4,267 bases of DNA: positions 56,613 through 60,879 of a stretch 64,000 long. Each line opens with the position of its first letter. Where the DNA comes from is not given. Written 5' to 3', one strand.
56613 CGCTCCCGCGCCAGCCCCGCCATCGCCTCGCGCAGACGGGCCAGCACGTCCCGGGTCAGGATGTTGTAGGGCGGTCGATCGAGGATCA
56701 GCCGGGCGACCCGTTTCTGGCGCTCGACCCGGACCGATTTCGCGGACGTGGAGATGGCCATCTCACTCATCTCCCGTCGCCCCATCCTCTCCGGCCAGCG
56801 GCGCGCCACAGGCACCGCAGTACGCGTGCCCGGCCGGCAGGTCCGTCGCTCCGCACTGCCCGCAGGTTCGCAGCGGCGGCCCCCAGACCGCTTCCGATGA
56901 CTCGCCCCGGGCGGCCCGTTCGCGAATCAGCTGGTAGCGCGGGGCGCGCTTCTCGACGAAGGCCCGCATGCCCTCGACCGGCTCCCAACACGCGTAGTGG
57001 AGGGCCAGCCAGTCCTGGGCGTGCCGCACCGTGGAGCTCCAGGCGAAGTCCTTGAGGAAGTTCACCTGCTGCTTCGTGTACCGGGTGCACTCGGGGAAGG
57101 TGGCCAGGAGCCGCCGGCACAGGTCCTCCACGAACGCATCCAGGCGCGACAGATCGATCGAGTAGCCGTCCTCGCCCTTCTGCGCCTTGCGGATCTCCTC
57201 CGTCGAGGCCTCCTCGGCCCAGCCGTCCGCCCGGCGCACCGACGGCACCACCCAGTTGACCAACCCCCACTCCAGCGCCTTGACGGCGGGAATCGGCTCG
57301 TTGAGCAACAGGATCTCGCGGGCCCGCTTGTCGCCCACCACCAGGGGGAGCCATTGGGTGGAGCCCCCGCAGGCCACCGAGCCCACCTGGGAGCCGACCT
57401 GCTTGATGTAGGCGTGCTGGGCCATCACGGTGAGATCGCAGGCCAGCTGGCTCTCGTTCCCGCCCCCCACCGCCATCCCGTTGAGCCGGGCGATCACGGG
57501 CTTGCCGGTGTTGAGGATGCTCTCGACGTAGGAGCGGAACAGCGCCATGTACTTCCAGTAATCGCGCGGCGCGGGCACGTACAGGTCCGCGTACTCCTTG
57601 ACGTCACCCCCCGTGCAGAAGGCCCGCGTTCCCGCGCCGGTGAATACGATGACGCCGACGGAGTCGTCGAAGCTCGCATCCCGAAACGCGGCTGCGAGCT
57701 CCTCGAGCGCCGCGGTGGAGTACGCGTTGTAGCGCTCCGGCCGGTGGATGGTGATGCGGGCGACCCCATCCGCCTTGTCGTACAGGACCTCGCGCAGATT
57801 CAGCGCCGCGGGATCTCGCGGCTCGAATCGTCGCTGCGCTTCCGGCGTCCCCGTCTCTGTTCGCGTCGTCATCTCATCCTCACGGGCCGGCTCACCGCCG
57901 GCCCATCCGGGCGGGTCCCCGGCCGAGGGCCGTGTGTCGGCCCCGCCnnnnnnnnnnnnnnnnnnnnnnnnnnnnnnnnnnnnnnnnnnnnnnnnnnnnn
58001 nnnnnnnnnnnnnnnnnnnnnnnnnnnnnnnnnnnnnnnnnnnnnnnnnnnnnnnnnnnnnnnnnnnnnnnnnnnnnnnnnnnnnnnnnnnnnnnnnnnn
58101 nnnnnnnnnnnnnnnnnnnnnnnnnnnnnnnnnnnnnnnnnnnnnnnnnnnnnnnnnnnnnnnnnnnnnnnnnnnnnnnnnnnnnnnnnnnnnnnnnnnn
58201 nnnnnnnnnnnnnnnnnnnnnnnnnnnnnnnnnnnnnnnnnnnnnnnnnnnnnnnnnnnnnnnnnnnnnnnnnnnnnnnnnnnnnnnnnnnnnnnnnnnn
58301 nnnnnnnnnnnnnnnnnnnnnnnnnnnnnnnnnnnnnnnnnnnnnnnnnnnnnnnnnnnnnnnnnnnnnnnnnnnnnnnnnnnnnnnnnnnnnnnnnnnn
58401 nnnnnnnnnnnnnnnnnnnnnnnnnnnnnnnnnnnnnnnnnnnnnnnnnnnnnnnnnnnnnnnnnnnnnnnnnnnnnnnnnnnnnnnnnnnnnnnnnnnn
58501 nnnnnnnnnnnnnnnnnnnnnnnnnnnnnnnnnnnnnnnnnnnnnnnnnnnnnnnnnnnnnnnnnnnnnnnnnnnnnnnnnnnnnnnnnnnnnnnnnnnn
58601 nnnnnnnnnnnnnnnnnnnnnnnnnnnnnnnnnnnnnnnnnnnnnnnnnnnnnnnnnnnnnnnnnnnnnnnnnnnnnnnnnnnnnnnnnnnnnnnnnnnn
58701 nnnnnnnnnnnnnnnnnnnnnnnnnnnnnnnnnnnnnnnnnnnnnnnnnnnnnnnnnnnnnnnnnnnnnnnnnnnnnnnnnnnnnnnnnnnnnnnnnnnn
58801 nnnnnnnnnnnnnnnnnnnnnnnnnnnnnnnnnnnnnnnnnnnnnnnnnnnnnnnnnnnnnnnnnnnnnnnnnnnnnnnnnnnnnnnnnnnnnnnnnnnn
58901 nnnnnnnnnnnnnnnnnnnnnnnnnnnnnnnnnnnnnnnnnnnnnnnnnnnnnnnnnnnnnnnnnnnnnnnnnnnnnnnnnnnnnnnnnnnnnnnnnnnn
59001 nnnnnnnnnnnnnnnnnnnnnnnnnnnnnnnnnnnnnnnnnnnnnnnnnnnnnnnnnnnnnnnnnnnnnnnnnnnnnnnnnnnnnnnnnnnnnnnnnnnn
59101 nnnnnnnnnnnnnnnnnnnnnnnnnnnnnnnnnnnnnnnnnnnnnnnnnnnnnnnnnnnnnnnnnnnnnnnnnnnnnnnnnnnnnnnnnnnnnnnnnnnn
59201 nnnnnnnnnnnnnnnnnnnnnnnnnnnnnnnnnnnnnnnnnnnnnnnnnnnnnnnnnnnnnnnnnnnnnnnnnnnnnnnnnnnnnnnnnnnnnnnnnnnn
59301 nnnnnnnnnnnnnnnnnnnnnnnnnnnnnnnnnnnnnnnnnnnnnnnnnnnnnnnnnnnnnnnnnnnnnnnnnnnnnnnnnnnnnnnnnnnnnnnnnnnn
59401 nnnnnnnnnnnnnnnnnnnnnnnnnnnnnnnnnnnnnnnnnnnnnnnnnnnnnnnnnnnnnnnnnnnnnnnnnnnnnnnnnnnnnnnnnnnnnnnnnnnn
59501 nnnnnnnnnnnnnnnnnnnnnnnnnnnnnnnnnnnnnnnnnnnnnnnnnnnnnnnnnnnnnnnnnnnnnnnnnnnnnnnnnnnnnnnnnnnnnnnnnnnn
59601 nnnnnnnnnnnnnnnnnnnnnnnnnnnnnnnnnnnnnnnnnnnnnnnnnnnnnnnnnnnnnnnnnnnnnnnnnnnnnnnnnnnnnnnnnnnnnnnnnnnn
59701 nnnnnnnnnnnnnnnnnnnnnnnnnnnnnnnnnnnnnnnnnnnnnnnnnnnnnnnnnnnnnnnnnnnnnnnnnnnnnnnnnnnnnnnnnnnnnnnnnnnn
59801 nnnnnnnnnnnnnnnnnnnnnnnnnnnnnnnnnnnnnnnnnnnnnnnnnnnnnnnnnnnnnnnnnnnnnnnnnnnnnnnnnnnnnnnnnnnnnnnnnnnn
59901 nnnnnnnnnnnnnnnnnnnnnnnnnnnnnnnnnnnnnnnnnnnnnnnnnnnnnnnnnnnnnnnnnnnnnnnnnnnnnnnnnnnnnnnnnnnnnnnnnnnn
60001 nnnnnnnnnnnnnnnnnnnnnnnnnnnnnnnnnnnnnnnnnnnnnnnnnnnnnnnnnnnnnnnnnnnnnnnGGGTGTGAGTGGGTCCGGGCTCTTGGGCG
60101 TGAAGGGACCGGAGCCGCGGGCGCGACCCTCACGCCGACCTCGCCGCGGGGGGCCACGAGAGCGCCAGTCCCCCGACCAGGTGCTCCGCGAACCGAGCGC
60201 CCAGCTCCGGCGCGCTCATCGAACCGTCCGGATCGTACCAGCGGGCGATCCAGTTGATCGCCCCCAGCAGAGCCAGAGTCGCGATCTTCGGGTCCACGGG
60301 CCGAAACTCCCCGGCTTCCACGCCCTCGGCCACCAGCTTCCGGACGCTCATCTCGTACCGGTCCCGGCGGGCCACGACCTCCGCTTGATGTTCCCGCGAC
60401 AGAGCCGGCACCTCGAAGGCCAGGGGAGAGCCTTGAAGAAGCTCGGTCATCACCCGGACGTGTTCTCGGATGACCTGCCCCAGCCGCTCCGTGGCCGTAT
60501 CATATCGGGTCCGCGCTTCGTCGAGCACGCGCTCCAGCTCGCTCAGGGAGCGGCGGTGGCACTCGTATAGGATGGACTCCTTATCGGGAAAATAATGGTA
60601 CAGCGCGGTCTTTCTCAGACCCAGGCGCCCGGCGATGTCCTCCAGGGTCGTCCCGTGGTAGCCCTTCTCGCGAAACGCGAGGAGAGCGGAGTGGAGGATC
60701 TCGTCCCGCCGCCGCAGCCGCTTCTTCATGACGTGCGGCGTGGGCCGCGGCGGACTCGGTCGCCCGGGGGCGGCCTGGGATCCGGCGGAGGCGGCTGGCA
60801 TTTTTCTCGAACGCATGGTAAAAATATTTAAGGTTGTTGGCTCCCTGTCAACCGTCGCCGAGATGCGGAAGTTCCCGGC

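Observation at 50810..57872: Complete Thauera-type benzoyl-CoA dearomatisation and ring-opening module (oah-dch-bcrCBAD-had) in one compact operon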

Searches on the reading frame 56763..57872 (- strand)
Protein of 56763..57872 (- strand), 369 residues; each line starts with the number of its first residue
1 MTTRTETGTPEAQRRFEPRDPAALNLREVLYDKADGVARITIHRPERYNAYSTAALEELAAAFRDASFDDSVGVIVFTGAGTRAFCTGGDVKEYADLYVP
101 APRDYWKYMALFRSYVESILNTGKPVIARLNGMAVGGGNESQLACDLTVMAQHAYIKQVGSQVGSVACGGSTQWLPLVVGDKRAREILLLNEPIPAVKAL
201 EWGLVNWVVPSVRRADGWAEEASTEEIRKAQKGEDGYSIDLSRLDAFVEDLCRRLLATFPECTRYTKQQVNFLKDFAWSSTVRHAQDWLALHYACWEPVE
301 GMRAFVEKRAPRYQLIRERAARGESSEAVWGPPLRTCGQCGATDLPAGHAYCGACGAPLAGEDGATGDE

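Call 10: search_protein_families(library=ncbifam, proteins=[window:56763-57872:-], max_evalue=0.001)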
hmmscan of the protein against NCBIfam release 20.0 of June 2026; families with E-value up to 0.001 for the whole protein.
window:56763-57872:- (369 aa): 71 families (the best 25 are shown)
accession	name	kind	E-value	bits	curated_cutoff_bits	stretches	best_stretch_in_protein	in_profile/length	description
TIGR03200.1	dearomat_oah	equivalog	1.8e-62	211.5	464.45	2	38-217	39-218/360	6-oxocyclohex-1-ene-1-carbonyl-CoA hydratase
TIGR03210.1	badI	equivalog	1e-47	162.6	467.6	1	28-212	3-183/256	2-ketocyclohexanecarboxyl-CoA hydrolase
TIGR01929.1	menB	equivalog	1.4e-47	162.4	342.7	2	28-213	3-187/259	1,4-dihydroxy-2-naphthoyl-CoA synthase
NF005637.0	PRK07396.1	equivalog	3.1e-47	161.2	380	1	26-211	12-195/273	1,4-dihydroxy-2-naphthoyl-CoA synthase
NF042430.2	EnCoAhydt_DpgD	equivalog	1.7e-39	135.8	400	2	31-213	1-185/258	enoyl-CoA-hydratase DpgD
NF005802.0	PRK07657.1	equivalog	9.7e-38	130.2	363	1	30-213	6-187/260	enoyl-CoA hydratase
NF004840.0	PRK06190.1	equivalog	2.7e-37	128.8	253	1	29-211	6-184/260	enoyl-CoA hydratase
NF004475.0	PRK05809.1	subfamily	1.4e-35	123.1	394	1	25-210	2-184/260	short-chain-enoyl-CoA hydratase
NF006109.0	PRK08260.1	subfamily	6.4e-35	120.8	320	2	27-98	4-74/296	enoyl-CoA hydratase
NF004634.0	PRK05980.1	equivalog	1.4e-34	119.6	375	1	29-211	5-188/263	crotonase/enoyl-CoA hydratase family protein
NF006008.0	PRK08139.1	equivalog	9.7e-34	117.1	313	1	29-219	13-199/266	enoyl-CoA hydratase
NF006566.0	PRK09076.1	subfamily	2.1e-33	116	286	1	29-211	7-185/260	enoyl-CoA hydratase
NF051848.1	EnCoAHydtEchA19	equivalog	2.9e-33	115.5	400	1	29-211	2-183/258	enoyl-CoA hydratase EchA19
NF004635.0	PRK05981.1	equivalog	4.7e-33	114.8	351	1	26-211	3-191/266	enoyl-CoA hydratase/isomerase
NF004796.0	PRK06144.1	subfamily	1.1e-32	113.5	272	1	27-213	8-192/262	enoyl-CoA hydratase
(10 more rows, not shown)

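Call 11: search_protein_families(library=pfam, proteins=[window:56763-57872:-], max_evalue=0.001)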
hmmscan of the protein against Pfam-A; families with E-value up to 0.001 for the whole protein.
window:56763-57872:- (369 aa): 2 families
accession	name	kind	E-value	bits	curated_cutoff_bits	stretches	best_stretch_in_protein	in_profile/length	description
PF00378.25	ECH_1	-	4.2e-45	154.5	27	1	34-213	3-178/251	Enoyl-CoA hydratase/isomerase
PF16113.10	ECH_2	-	1.8e-17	64.3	27.2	1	38-214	2-177/335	Enoyl-CoA hydratase/isomerase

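Call 45: search_solved_structures(query=window:56763-57872:-, max_evalue=1e-10)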
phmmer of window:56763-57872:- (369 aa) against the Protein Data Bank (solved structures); distinct sequences matched with E-value up to 1e-10: 149 (the best 60 are shown).
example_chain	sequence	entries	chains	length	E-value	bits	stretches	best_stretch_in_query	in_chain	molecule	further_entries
2iex_A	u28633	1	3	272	1.6e-38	136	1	26-216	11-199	Dihydroxynapthoic acid synthetase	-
4els_A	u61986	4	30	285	2.6e-38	135.4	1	26-211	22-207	1,4-Dihydroxy-2-naphthoyl-CoA synthase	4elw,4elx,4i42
3t88_A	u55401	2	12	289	2.7e-38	135.3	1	27-211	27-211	1,4-Dihydroxy-2-naphthoyl-CoA synthase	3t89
3h02_A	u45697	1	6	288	1e-37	133.4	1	28-211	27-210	Naphthoate synthase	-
2uzf_A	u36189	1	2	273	1.9e-36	129.2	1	27-214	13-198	NAPHTHOATE SYNTHASE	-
5zai_A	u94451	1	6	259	1.7e-30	109.6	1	36-213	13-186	3-hydroxypropionyl-coenzyme A dehydratase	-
4eml_A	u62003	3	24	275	4.2e-30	108.3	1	26-221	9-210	Naphthoate synthase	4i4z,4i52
3kqf_A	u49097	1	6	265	4.9e-30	108.1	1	22-211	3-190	Enoyl-CoA hydratase/isomerase family protein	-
6ojm_A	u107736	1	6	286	1.8e-29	106.3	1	25-221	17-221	1,4-dihydroxy-2-naphthoyl-CoA synthase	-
3p5m_A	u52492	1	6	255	1.8e-28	103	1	29-209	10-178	Enoyl-CoA hydratase/isomerase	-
6lvp_A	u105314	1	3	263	5.2e-27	98.2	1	29-213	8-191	Enoyl-CoA hydratase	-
9ula_A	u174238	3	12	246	8.8e-27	97.4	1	32-212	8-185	Enoyl-CoA hydratase/isomerase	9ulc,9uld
7eum_C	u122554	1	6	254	9.5e-27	97.3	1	32-212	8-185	Enoyl-CoA hydratase/isomerase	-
28bq_A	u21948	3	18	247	9.7e-27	97.3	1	32-212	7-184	Enoyl-CoA hydratase/isomerase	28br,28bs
6sl9_AAA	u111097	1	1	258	8.8e-26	94.1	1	25-214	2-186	Enoyl-CoA hydratase/carnithine racemase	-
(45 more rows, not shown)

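Call 71: find_homologous_proteins(query=window:56763-57872:-, max_evalue=1e-30)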
Query window:56763-57872:- (369 aa): 4027 proteins with E <= 1e-30 among 8000 candidates; the best 120 are listed.
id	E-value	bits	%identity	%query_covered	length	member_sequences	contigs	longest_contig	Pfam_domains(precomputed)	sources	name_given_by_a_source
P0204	6.8e-252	853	100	100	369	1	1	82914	PF00378.26,PF16113.11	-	-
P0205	3.0e-196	670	81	94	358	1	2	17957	PF00378.26,PF16113.11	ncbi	-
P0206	1.2e-194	665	79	96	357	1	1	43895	PF00378.26,PF16113.11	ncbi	-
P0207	7.0e-193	659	77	98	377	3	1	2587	PF00378.26,PF24463.2,PF16113.11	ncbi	-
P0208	6.3e-192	656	78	98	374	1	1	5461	PF00378.26,PF16113.11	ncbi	-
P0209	1.2e-191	655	77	97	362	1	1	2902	PF00378.26,PF16113.11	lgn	-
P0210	2.5e-191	654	79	95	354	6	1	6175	PF00378.26,PF16113.11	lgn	-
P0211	3.9e-191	653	77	97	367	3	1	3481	PF00378.26,PF16113.11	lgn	-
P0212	8.8e-191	652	78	98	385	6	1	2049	PF00378.26,PF16113.11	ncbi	-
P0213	1.1e-190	652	77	97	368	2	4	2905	PF00378.26,PF16113.11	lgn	-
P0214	1.3e-190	651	77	98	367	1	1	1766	PF00378.26,PF16113.11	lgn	-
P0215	4.1e-190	650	79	94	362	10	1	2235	PF00378.26,PF16113.11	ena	-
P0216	4.5e-190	650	79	95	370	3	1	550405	PF00378.26,PF16113.11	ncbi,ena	-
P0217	8.0e-190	649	79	95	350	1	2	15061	PF00378.26,PF16113.11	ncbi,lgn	-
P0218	2.2e-189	647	78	95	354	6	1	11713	PF00378.26,PF16113.11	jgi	jgi:enoyl-CoA hydratase/carnithine racemase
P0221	1.7e-188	644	79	93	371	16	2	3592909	PF00378.26,PF16113.11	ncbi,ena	-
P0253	2.4e-184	631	78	95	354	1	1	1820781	PF00378.26,PF16113.11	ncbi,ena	-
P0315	4.4e-180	617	76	94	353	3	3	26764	PF00378.26,PF16113.11,PF13248.12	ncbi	-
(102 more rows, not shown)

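Call 72: find_encoding_contigs(protein=P0221, flank=10000, max_places=2)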
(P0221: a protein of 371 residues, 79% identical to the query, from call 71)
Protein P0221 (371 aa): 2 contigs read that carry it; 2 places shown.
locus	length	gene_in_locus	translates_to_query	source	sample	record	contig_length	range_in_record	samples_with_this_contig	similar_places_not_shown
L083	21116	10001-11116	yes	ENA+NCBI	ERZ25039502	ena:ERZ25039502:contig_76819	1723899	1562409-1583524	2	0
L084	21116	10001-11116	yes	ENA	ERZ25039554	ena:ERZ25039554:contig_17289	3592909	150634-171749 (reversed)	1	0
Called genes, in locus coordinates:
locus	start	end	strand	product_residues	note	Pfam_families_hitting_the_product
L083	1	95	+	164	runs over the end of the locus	-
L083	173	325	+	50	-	PF18919:DUF5670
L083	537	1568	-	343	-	PF13420:Acetyltransf_4, PF00583:Acetyltransf_1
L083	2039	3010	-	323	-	-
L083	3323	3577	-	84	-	-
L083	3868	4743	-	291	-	-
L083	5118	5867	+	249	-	-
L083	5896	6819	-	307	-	PF16316:DUF4956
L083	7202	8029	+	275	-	PF11999:Ice_binding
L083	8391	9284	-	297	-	PF00930:DPPIV_N (faint), PF07676:PD40 (weak), PF25174:Beta-prop_THOC3 (faint), PF26549:Tricorn_N, PF26550:Tricorn_2nd, PF26549:Tricorn_N, PF07676:PD40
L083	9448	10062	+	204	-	PF00440:TetR_N, PF17932:TetR_C_24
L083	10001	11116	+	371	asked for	PF00378:ECH_1, PF16113:ECH_2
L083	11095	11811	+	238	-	PF00106:adh_short, PF23441:SDR (weak), PF13561:adh_short_C2, PF08659:KR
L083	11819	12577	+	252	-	PF00378:ECH_1, PF16113:ECH_2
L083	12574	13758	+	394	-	PF06050:HGD-D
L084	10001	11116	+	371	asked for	PF00378:ECH_1, PF16113:ECH_2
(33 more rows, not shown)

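Call 73: find_encoding_contigs(protein=P0253, flank=10000, max_places=2)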
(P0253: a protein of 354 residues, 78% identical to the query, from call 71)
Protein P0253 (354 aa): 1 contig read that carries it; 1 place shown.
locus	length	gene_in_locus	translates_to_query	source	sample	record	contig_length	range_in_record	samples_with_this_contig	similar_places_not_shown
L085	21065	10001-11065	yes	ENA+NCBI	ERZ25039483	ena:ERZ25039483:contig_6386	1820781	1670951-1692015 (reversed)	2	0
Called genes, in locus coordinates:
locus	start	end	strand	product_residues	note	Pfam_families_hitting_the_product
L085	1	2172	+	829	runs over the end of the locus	PF00069:Pkinase, PF07714:PK_Tyr_Ser-Thr, PF14559:TPR_19 (faint), PF13431:TPR_17 (faint)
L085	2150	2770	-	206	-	-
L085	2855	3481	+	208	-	-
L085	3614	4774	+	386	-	PF01594:AI-2E_transport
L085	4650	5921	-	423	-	PF00324:AA_permease, PF13520:AA_permease_2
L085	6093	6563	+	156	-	PF13404:HTH_AsnC-type, PF13412:HTH_24, PF22482:AsnC_trans_reg_3 (faint), PF01037:AsnC_trans_reg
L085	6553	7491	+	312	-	PF00892:EamA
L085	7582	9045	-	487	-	PF13505:OMP_b-brl (faint), PF02412:TSP_3 (faint), PF05359:DUF748 (faint), PF00691:OmpA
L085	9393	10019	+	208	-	PF00440:TetR_N, PF17932:TetR_C_24, PF17935:TetR_C_27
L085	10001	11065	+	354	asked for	PF00378:ECH_1, PF16113:ECH_2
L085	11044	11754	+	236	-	PF00106:adh_short, PF13561:adh_short_C2, PF08659:KR, PF23441:SDR (weak)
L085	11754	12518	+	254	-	PF00378:ECH_1, PF16113:ECH_2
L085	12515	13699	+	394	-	PF06050:HGD-D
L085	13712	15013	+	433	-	PF06050:HGD-D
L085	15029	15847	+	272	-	PF01869:BcrAD_BadFG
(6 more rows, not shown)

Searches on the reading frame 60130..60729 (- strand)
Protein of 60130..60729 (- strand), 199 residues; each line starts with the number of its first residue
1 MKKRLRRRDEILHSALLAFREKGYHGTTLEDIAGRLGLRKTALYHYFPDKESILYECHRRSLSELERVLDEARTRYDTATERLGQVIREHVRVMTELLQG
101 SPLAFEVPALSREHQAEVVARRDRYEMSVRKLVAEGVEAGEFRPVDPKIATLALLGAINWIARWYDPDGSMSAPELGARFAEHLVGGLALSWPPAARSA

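Call 62: search_solved_structures(query=window:60130-60729:-, max_evalue=0.001)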
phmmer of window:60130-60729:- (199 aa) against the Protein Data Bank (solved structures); distinct sequences matched with E-value up to 0.001: 115 (the best 60 are shown).
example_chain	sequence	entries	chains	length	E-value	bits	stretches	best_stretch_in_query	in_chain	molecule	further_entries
3dcf_A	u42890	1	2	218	4.6e-32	114.6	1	7-187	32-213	transcriptional regulator of the TetR/AcrR family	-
3vpr_A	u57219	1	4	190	1.2e-31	113.2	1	7-188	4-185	Transcriptional regulator, TetR family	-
2iai_A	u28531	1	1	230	4.1e-21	78.9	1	9-171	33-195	Putative transcriptional regulator SCO3833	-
5k7f_A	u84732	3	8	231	9.1e-19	71.2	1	9-185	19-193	Transcriptional regulator, TetR family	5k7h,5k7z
4mxm_A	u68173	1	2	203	6.4e-17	65.2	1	8-177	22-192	Transcriptional regulator I2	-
4mo7_A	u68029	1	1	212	7.3e-17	65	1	8-177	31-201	Transcriptional regulator I2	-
8sua_A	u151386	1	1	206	1.6e-14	57.4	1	10-189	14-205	DarR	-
8svd_A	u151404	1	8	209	1.7e-14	57.3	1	10-189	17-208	DarR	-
8sv6_A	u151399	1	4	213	1.6e-13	54.1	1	9-175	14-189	Fatty acid metabolism regulator protein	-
4w97_A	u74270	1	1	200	4.6e-13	52.6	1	7-189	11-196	HTH-type transcriptional repressor KstR2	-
4w1u_A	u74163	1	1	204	5e-13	52.5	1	7-189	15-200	HTH-type transcriptional repressor KstR2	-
3him_A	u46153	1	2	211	8.8e-12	48.4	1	12-182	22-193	Probable transcriptional regulator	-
3ccy_A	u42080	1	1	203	1.5e-11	47.7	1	8-186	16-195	Putative TetR-family transcriptional regulator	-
2ibd_A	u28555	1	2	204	2.1e-11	47.2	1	6-189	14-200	Possible transcriptional regulator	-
9b7y_A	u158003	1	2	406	2.6e-11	46.9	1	6-65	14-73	Transcriptional repressor Mce3R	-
4uds_A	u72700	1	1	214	8.8e-08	35.4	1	5-188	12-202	MBDR REGULATOR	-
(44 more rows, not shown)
